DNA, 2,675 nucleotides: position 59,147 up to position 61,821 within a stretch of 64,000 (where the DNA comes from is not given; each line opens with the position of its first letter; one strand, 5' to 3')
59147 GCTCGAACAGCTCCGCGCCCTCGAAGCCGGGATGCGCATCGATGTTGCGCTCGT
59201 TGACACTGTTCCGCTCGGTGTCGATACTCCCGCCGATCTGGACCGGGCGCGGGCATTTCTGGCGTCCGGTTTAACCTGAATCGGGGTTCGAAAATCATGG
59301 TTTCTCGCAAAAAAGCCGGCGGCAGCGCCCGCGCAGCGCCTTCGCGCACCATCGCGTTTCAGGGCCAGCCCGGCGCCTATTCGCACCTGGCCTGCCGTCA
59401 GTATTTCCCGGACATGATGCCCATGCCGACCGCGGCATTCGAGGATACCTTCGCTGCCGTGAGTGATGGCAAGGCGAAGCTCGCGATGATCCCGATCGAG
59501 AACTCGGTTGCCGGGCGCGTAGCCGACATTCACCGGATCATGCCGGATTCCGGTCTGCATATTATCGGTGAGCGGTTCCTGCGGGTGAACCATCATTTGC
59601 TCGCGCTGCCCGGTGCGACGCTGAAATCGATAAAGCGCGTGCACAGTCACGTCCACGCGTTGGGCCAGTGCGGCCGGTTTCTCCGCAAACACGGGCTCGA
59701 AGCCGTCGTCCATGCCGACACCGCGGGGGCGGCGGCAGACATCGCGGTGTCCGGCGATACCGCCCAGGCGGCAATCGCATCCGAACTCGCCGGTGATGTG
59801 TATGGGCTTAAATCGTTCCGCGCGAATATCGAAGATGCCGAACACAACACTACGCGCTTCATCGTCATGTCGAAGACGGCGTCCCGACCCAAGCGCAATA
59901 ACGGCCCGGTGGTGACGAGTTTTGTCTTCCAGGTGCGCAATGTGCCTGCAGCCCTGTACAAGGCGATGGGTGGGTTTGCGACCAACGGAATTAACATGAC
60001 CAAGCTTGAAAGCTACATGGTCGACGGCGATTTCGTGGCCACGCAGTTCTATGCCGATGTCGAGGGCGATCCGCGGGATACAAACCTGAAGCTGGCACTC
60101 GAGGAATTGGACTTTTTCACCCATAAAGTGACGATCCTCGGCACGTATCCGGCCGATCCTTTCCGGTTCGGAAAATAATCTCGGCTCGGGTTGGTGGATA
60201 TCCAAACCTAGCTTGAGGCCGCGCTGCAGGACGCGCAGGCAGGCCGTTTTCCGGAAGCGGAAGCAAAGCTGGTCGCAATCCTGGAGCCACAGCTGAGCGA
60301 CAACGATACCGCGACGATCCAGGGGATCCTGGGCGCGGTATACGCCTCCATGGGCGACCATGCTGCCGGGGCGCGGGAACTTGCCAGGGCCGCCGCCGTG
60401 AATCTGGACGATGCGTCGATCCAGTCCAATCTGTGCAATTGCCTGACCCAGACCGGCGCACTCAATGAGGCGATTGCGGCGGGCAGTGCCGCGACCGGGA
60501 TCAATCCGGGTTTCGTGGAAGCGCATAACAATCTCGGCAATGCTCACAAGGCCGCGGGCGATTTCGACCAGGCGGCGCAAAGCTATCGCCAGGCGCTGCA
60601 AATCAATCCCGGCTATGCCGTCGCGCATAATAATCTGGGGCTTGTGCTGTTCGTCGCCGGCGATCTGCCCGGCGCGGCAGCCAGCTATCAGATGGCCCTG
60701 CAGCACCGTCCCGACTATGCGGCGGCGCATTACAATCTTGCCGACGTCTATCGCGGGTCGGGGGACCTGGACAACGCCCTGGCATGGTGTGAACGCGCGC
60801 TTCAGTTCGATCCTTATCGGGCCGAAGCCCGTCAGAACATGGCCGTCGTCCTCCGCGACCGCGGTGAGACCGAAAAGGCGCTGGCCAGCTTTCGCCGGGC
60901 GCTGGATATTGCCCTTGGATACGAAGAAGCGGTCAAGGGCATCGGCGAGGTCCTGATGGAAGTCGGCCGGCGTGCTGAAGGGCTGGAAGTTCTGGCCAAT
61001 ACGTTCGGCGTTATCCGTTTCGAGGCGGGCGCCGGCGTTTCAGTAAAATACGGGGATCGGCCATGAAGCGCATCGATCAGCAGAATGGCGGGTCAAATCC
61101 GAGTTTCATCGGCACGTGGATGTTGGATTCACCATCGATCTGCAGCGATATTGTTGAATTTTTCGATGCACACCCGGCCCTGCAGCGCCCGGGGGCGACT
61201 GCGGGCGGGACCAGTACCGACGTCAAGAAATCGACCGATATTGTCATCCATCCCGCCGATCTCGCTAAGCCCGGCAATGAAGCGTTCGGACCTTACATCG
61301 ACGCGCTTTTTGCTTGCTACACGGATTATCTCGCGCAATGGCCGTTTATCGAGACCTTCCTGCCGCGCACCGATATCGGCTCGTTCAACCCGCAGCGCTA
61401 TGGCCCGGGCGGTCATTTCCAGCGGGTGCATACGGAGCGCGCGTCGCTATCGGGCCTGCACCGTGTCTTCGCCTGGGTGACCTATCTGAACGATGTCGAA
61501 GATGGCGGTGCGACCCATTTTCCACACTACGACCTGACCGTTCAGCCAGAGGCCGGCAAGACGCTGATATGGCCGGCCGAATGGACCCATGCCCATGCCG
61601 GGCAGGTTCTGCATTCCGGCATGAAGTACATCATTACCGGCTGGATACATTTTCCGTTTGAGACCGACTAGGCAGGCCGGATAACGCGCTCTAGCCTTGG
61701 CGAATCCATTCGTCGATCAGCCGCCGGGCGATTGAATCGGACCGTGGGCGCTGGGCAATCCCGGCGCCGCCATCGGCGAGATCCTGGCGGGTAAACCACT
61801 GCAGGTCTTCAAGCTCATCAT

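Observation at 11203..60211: Eight conserved genes are split by in-frame TAG codons, with no in-frame TGA, across about 50 kb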

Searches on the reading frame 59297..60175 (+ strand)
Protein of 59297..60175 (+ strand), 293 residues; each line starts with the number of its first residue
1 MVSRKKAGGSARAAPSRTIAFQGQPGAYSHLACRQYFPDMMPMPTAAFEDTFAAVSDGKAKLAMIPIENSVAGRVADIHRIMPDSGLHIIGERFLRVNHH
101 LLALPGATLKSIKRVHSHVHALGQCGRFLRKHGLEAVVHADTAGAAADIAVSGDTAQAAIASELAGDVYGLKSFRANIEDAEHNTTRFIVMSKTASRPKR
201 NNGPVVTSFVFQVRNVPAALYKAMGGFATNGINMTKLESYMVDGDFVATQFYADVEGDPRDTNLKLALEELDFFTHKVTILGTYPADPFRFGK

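Call 19: find_related_loci(query=window:59297-60175:+, collection=genome_contigs, flank=10000)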
Query window:59297-60175:+ (293 aa) in genome_contigs; peptide patterns used: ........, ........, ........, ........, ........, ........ (x = any residue, [..] = any of these).
600 stretches matched a pattern (row limit reached: there are more); 590 encode a relative of the query (tblastn E <= 1e-3); the best 80 are kept; 80 distinct loci.
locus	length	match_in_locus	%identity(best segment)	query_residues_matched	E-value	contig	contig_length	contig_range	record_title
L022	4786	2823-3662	82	14-293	4e-149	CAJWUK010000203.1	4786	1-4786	MAG TPA_asm: uncultured Alphaproteobacteria bacterium isolate ERR599097_bin.30_MetaBAT_v2.12.1_MAG genome assembly, cont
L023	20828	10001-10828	76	15-290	7e-144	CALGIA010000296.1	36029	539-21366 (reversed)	MAG TPA_asm: uncultured Rhodospirillaceae bacterium isolate ERR2206756_bin.142_CONCOCT_v1.1_MAG genome assembly, contig:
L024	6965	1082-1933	73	10-293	5e-133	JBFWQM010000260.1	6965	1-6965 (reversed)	MAG: Rhodospirillaceae bacterium isolate CA_2019_TPBF_183 NODE_42546_length_6965_cov_7.303013_TPBF, whole genome shotgun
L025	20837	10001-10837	69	13-291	4e-130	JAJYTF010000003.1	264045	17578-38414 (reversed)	MAG: Proteobacteria bacterium isolate DX1.bin89 NODE_13_length_264045_cov_6.989698, whole genome shotgun sequence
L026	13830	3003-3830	71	15-291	3e-129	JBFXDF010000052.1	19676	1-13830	MAG: Alphaproteobacteria bacterium isolate CA_2019_TPBS_87 NODE_12518_length_19676_cov_3.477416_TPBS, whole genome shotg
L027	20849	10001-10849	66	9-291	7e-129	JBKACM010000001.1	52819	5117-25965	MAG: Alphaproteobacteria bacterium isolate XQGS-1 NODE_1_length_52819_cov_7.549922, whole genome shotgun sequence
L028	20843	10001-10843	69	10-290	1e-128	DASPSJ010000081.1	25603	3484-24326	MAG TPA_asm: Stellaceae bacterium isolate SMAG_U12248 k141_391365, whole genome shotgun sequence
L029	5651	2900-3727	68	15-290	2e-126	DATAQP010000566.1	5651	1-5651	MAG TPA_asm: Stellaceae bacterium isolate SMAG_U5470 k141_1823136, whole genome shotgun sequence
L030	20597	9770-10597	70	15-291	4e-126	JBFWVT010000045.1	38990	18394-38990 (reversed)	MAG: Alphaproteobacteria bacterium isolate CA_2019_TPBS_10 NODE_5805_length_38990_cov_8.765149_TPBS, whole genome shotgu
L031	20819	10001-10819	69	19-291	2e-125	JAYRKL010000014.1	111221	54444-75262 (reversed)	MAG: Rhodospirillaceae bacterium isolate XM2_XAASGE1bin.15 NODE_243_length_111221_cov_7.098295, whole genome shotgun seq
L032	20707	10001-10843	68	10-290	1e-125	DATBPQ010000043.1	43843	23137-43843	MAG TPA_asm: Stellaceae bacterium isolate SMAG_U4081 k141_1742958, whole genome shotgun sequence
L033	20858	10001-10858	68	5-291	1e-125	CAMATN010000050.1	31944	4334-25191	MAG: Rhizobium sp. Q54 isolate MaH-04nov19-103 genome assembly, contig: MaH-04nov19-C3270, whole genome shotgun sequence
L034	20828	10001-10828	67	16-291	1e-124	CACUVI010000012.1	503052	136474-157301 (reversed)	Rhodospirillaceae bacterium LM-1 genome assembly, contig: MTBLM1_Contig_2, whole genome shotgun sequence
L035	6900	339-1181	67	10-290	2e-124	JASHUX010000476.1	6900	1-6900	MAG: Alphaproteobacteria bacterium isolate JOPF190 JOPF_NEAR_contig_1615794, whole genome shotgun sequence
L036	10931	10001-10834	67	15-291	3e-124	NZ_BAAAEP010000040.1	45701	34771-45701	Caenispirillum bisanense strain JCM 14346 sequence040, whole genome shotgun sequence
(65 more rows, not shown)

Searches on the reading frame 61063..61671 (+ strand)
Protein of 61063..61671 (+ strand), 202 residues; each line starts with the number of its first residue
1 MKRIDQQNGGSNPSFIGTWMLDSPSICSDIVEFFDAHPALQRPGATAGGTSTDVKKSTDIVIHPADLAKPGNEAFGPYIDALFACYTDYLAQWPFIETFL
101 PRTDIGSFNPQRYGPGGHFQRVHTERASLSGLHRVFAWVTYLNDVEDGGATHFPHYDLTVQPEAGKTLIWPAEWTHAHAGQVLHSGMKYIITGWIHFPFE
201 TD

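Call 11: find_encoding_contigs(protein=window:61063-61671:+, flank=10000, max_places=10)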
Protein window:61063-61671:+ (202 aa): 18 contigs read that carry it; 10 places shown.
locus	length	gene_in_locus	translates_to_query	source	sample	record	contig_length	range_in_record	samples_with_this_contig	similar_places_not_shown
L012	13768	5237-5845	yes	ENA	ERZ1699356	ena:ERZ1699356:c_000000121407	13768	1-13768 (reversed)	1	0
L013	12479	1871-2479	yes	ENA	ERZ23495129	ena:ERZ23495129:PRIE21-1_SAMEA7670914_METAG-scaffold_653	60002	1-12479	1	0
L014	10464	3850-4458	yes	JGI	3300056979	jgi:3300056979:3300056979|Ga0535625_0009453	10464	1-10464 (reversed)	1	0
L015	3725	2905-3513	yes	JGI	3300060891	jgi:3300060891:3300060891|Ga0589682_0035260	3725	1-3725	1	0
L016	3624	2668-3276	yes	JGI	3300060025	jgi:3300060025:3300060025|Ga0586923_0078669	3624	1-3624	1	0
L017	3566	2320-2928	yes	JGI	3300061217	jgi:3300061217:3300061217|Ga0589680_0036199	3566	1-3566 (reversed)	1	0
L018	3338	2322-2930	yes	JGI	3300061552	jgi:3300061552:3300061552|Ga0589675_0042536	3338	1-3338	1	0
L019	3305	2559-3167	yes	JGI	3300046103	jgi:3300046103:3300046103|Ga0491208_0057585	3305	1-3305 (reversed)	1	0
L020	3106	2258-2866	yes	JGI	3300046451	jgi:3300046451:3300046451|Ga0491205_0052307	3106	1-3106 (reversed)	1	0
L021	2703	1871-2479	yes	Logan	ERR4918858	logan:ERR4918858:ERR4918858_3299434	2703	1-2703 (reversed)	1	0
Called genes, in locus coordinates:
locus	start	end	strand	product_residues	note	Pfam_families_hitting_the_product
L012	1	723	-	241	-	?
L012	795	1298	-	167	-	-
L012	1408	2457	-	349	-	-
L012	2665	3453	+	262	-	PF02348:CTP_transf_3, PF12804:NTP_transf_3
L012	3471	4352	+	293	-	PF00800:PDT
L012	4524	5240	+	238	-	-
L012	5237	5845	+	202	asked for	PF13640:2OG-FeII_Oxy_3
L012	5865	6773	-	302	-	PF09296:NUDIX-like, PF09297:Zn_ribbon_NUD (weak), PF00293:NUDIX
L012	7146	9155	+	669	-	PF05496:RuvB_N (faint), PF13177:DNA_pol3_delta2, PF00004:AAA, PF07728:AAA_5 (weak), PF13401:AAA_22 (weak), PF22608:DNAX_ATPase_lid, PF12169:DNA_pol3_gamma3, PF12362:DUF3646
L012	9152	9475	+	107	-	PF02575:YbaB_DNA_bd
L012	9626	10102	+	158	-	PF02132:RecR_ZnF (weak), PF01751:Toprim (weak), PF13662:Toprim_4, PF21175:RecR_C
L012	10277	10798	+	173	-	-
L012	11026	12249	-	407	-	PF00070:Pyr_redox (faint), PF01266:DAO (weak), PF01494:FAD_binding_3, PF03486:HI0933_like (faint), PF07992:Pyr_redox_2 (faint), PF12831:FAD_oxidored (faint), PF13450:NAD_binding_8 (faint)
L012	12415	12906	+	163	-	PF01047:MarR, PF12802:MarR_2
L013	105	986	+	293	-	PF00800:PDT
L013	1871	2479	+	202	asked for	PF13640:2OG-FeII_Oxy_3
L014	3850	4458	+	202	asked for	PF13640:2OG-FeII_Oxy_3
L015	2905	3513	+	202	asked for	PF13640:2OG-FeII_Oxy_3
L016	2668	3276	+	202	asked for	PF13640:2OG-FeII_Oxy_3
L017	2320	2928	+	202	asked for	PF13640:2OG-FeII_Oxy_3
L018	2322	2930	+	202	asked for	PF13640:2OG-FeII_Oxy_3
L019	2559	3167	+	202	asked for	PF13640:2OG-FeII_Oxy_3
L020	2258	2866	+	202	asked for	PF13640:2OG-FeII_Oxy_3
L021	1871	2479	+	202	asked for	PF13640:2OG-FeII_Oxy_3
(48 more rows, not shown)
